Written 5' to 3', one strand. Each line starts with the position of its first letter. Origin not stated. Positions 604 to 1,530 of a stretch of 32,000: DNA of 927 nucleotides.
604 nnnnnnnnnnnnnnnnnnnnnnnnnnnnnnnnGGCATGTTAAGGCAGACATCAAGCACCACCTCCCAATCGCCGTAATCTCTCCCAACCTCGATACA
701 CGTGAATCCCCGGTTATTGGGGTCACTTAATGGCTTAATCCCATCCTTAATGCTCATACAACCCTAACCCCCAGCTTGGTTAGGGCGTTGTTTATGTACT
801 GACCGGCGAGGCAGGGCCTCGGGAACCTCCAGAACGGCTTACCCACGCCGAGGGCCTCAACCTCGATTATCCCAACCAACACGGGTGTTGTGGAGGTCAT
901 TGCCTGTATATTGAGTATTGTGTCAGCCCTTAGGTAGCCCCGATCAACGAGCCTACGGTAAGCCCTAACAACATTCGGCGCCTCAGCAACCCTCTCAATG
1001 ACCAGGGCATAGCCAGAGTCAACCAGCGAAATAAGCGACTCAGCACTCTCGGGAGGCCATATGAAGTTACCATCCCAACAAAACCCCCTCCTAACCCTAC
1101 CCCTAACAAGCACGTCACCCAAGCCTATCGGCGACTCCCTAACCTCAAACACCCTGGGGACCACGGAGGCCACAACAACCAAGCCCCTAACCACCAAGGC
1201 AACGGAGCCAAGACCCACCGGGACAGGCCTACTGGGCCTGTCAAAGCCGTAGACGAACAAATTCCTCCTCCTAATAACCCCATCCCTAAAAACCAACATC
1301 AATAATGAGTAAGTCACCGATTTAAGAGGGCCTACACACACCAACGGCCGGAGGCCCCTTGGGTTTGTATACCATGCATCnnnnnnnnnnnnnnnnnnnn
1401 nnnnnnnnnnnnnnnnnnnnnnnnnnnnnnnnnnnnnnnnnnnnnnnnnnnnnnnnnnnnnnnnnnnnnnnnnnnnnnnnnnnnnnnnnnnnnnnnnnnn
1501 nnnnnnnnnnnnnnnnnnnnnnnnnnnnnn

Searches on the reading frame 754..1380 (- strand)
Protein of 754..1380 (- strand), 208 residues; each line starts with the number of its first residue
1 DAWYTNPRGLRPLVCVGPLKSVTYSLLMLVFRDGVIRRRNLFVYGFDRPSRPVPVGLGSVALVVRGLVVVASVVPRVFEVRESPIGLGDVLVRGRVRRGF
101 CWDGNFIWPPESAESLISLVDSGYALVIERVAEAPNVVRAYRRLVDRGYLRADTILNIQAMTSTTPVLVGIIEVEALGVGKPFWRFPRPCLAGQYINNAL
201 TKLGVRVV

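Call 8: search_protein_families(library=pfam, proteins=[window:754-1380:-], max_evalue=0.01)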
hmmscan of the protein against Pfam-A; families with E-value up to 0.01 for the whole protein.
window:754-1380:- (208 aa): 0 families

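Call 86: find_encoding_contigs(protein=window:754-1380:-, flank=10000, max_places=2)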
Protein window:754-1380:- (208 aa): no gene with exactly this product is on record in the collection.
